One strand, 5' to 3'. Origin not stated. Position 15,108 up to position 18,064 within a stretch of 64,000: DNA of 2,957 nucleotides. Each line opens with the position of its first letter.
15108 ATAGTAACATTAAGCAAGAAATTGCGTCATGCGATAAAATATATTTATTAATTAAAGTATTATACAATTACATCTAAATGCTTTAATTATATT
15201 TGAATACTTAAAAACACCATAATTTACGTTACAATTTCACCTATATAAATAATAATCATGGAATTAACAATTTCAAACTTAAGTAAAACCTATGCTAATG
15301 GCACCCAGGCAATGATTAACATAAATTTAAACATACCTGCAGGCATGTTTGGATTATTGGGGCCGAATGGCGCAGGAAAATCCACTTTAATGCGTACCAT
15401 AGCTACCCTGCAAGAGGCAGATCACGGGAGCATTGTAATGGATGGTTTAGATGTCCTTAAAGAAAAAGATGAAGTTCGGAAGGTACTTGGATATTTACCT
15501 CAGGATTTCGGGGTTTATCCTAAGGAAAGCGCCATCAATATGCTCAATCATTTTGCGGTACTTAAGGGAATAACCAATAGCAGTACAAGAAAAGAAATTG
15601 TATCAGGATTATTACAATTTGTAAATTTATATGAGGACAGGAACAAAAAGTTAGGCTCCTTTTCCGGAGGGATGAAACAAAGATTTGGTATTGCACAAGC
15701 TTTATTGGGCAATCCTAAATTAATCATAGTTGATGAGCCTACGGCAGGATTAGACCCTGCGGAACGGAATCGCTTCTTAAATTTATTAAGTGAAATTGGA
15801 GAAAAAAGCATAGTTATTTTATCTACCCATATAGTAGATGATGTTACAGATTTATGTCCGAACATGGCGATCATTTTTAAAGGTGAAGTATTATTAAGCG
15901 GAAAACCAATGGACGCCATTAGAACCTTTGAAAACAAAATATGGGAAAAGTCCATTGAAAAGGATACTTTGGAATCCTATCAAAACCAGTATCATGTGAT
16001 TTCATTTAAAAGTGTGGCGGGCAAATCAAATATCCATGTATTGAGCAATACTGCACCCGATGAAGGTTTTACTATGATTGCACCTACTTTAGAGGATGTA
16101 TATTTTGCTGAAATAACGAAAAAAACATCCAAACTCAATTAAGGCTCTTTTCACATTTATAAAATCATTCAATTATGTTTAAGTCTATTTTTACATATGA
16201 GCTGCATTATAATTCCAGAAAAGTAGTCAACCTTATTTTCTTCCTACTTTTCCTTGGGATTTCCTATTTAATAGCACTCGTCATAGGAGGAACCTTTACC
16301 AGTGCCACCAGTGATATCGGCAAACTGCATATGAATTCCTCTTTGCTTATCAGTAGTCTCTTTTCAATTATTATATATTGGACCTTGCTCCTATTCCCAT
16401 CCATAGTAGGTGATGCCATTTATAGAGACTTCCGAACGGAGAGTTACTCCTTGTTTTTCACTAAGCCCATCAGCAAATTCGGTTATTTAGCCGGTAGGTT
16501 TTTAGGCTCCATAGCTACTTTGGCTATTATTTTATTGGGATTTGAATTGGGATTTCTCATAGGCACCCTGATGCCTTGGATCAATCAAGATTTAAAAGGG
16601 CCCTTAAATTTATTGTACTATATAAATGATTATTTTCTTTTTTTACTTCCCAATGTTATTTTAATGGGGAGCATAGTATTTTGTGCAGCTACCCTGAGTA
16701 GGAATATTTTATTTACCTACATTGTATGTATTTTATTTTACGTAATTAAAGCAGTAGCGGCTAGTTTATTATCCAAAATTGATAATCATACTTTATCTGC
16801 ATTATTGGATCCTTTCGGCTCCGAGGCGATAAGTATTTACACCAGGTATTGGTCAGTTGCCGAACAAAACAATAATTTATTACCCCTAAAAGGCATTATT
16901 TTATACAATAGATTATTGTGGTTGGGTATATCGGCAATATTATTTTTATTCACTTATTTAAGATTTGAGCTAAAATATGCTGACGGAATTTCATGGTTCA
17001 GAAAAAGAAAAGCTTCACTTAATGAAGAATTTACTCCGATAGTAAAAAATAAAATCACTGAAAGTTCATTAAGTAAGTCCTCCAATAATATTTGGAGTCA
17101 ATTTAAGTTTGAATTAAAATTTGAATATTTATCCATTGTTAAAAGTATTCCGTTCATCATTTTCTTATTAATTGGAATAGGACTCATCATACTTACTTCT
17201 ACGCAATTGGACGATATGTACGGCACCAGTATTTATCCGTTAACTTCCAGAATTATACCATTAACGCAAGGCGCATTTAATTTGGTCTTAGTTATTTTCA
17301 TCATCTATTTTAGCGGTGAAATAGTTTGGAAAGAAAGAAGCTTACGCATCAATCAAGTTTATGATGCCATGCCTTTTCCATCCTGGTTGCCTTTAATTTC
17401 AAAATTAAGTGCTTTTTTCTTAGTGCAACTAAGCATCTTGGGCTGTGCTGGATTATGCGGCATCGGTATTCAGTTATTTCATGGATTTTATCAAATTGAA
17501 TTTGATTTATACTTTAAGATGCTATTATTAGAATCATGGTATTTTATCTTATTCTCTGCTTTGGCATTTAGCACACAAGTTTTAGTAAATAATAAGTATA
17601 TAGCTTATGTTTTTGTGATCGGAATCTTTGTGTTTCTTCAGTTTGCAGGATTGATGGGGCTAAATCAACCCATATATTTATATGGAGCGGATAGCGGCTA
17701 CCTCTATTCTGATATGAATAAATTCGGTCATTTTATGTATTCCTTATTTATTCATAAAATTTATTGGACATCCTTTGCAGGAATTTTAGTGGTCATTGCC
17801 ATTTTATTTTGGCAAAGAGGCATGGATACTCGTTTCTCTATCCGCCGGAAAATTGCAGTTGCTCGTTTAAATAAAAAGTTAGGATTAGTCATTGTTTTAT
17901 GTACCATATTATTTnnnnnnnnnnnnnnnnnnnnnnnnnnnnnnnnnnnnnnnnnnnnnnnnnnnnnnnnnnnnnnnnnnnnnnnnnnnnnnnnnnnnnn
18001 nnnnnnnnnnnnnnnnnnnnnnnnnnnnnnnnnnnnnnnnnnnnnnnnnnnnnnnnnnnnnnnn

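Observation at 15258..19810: ABC ATPase followed by a 1211-aa ABC-2 permease fused to an M1 zinc aminopeptidase domain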

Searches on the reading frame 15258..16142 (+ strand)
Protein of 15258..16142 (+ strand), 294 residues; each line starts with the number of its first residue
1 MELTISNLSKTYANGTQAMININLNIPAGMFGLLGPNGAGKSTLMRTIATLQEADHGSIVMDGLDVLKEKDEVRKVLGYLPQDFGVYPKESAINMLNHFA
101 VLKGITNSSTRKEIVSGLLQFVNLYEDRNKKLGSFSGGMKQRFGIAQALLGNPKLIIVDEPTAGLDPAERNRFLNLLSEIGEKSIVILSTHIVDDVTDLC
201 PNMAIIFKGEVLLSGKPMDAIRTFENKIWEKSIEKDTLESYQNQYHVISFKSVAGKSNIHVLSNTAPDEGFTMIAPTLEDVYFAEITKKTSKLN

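Call 6: search_protein_families(library=pfam, proteins=[window:15258-16142:+], max_evalue=0.1)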
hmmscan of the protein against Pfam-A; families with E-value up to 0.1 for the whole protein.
window:15258-16142:+ (294 aa): 17 families
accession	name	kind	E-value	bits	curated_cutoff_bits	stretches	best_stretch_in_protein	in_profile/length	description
PF00005.33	ABC_tran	-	2.5e-28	99.8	25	1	21-163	3-137/137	ABC transporter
PF13304.12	AAA_21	-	1.1e-13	52.4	27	2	132-191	235-298/304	AAA domain, putative AbiEii toxin, Type IV TA system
PF02463.25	SMC_N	-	4.1e-05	23.5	40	0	22-48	18-44/220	RecF/RecN/SMC N terminal domain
PF13401.12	AAA_22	-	0.00043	21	27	1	29-178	6-108/130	AAA domain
PF13476.12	AAA_23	-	0.00059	21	27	1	22-48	15-39/201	AAA domain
PF13555.12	AAA_29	-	0.0016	18.6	27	1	28-51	22-45/61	P-loop containing region of AAA domain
PF13671.12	AAA_33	-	0.0018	19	27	0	33-51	4-22/143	AAA domain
PF13604.12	AAA_30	-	0.0022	18.2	27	1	25-60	15-50/191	AAA domain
PF00004.35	AAA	-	0.0037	18.2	21.2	1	33-79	3-52/131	ATPase family associated with various cellular activities (AAA)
PF13175.12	AAA_15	-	0.0065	16.6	32.1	0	33-55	28-50/374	AAA ATPase domain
PF13191.12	AAA_16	-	0.017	16.1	32.6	1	33-61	29-57/167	AAA ATPase domain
PF03193.22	RsgA_GTPase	-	0.04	14.2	30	1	17-57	95-135/174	RsgA GTPase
PF05729.18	NACHT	-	0.044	14.1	26.7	0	33-52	5-24/167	NACHT domain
PF01695.23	IstB_IS21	-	0.05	13.5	24.1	0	150-190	151-192/238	IstB-like ATP binding protein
PF25199.1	nSTAND_NTPase5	-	0.073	13.3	34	0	31-57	44-70/145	Novel STAND NTPase 5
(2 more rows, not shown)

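Call 7: search_protein_families(library=ncbifam, proteins=[window:15258-16142:+], max_evalue=0.1)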
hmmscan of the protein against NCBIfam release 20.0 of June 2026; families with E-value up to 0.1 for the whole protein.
window:15258-16142:+ (294 aa): 205 families (the best 25 are shown)
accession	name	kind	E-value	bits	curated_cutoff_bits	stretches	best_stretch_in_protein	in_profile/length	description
TIGR03522.1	GldA_ABC_ATP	equivalog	2.9e-51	174.7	402.6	1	1-238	1-241/301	gliding motility-associated ABC transporter ATP-binding subunit GldA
TIGR01188.1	drrA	subfamily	3.2e-50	171.1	312.45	1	10-239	1-221/302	daunorubicin resistance ABC transporter, ATP-binding protein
TIGR03740.1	galliderm_ABC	subfamily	3.9e-40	137.9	309.75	1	3-216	1-207/223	lantibiotic protection ABC transporter ATP-binding subunit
TIGR02315.1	ABC_phnC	equivalog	1.2e-39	136.2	266.1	1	3-220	2-233/243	phosphonate ABC transporter ATP-binding protein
TIGR03864.1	PQQ_ABC_ATP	hypoth_equivalog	3.5e-38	131.4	302.25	1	3-225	2-224/236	ABC transporter, ATP-binding subunit, PQQ-dependent alcohol dehydrogenase system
NF033858.1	ABC2_perm_RbbA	equivalog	6.3e-38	130.3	1050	1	4-232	3-236/909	ribosome-associated ATPase/putative transporter RbbA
TIGR04406.1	LPS_export_lptB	equivalog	1.1e-35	123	240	1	3-222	2-224/239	LPS export ABC transporter ATP-binding protein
NF010060.0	PRK13537.1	equivalog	1.9e-35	122.2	521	1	4-222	17-235/314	nodulation factor ABC transporter ATP-binding protein NodI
NF010059.0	PRK13536.1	equivalog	2.6e-35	121.8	549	1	4-222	45-263/342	nodulation factor ABC transporter ATP-binding protein NodI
TIGR03608.1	L_ocin_972_ABC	subfamily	2.6e-33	115.2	254.85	1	5-191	1-192/206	putative bacteriocin export ABC transporter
TIGR04521.1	ECF_ATPase_2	equivalog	1.1e-32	113.3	330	1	4-223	2-235/279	energy-coupling factor transporter ATPase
TIGR01186.1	proV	subfamily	1.4e-32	113.2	326.6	1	15-272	5-266/363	betaine/proline/choline family ABC transporter ATP-binding protein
TIGR02314.1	ABC_MetN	equivalog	2.2e-32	112.4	499.7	1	5-219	4-227/343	methionine ABC transporter ATP-binding protein MetN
NF007027.0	PRK09493.1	equivalog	5.8e-32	110.9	379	1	5-223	4-226/240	glutamine ABC transporter ATP-binding protein GlnQ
TIGR01288.1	nodI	equivalog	1.6e-31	109.4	424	1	4-221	6-223/303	nodulation factor ABC transporter ATP-binding protein NodI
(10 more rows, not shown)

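Call 21: search_protein_families(library=padloc, proteins=[window:15258-16142:+], max_evalue=0.01)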
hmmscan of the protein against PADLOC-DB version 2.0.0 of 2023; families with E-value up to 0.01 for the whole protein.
window:15258-16142:+ (294 aa): 39 families (the best 25 are shown)
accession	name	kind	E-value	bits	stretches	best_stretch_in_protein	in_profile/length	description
PDLC04135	mad3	-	3.5e-27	93.9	2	117-205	246-336/374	mads_3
PDLC02980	AriA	-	7.3e-13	47.1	2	132-191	235-298/304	-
PDLC04140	mad8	-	4.9e-09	34.1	1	10-49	8-48/314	mads_8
PDLC04175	HEC-01A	-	1.7e-08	31.9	1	122-198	236-314/363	-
PDLC02914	ATPase-Toprim_I-B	-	3.6e-08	31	2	152-191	202-243/443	-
PDLC03878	NsnB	-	1e-06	26.8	0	33-57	26-50/345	-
PDLC04178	HEC-01A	-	1.5e-06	25.5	1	33-59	33-59/399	-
PDLC04177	HEC-01A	-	4.4e-06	24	0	152-198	296-345/393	-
PDLC04164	AriA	-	5.1e-06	24.2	1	110-191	145-231/253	-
PDLC02335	AbiLi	-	5.7e-06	23.6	0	32-54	80-102/326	AbiLi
PDLC00075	GajA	-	1.6e-05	21.6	1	118-203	228-317/536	AAA ATPase domain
PDLC00289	PtuA1|PtuA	-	2e-05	21.8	1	136-191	229-287/404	AAA ATPase domain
PDLC04176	HEC-01A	-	9.1e-05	20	0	152-191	276-316/371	-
PDLC04391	PDC-M07A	-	9.6e-05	19.5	0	135-191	284-344/412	-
PDLC00096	GajA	-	0.00013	18.8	0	20-68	16-65/630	AAA ATPase domain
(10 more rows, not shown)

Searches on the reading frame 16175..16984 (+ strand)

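Call 43: search_protein_families(library=pfam, proteins=[window:16175-16984:+], max_evalue=10)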
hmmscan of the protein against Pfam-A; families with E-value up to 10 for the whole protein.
window:16175-16984:+ (270 aa): 1 family
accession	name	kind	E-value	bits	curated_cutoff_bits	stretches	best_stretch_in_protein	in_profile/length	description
PF09866.14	DUF2093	-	0.39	10.6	25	1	224-232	23-31/42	Uncharacterized protein conserved in bacteria (DUF2093)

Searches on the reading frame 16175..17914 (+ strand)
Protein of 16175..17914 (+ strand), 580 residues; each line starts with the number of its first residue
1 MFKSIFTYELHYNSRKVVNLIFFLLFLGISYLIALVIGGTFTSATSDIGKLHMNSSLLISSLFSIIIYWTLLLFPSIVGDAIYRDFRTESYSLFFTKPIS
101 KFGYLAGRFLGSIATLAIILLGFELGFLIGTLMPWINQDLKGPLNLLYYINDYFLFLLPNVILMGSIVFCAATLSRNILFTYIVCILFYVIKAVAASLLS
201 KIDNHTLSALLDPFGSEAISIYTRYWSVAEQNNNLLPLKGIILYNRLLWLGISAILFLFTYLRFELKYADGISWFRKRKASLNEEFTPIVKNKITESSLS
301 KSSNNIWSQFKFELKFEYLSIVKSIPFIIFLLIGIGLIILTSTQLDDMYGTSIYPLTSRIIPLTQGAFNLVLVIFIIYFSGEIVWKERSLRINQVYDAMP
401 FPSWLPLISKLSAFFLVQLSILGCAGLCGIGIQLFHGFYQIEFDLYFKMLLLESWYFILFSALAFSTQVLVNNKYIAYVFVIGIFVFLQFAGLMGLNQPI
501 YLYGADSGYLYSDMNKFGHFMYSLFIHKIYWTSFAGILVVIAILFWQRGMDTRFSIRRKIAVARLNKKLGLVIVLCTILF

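Call 45: search_solved_structures(query=A3, max_evalue=10, show_alignments=0)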
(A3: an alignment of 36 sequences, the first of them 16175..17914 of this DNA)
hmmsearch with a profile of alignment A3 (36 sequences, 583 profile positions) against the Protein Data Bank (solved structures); distinct sequences matched with E-value up to 10: 1.
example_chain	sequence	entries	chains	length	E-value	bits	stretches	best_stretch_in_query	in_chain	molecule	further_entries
7o0y_D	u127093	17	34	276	0.02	16.3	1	6-135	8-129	Probable ABC transporter permease protein NosY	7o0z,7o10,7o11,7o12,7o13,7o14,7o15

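Call 46: search_protein_families(library=pfam, alignment_id=A3, max_evalue=0.01)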
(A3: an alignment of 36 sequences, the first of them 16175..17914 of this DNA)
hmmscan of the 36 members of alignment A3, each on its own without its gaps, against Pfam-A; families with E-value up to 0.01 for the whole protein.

A. member 1, window:16175-17914:+ (580 aa): 0 families

B. families by the number of members that match (of 36 scanned): 5 families
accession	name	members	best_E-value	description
PF12730.13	ABC2_membrane_4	28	9.6e-12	ABC-2 family transporter protein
PF12698.13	ABC2_membrane_3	22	1.1e-08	ABC-2 family transporter protein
PF13346.12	ABC2_membrane_5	13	8.5e-05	ABC-2 family transporter protein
PF12679.13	ABC2_membrane_2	12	5.6e-11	ABC-2 family transporter protein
PF06341.16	DUF1056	1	0.0013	Protein of unknown function (DUF1056)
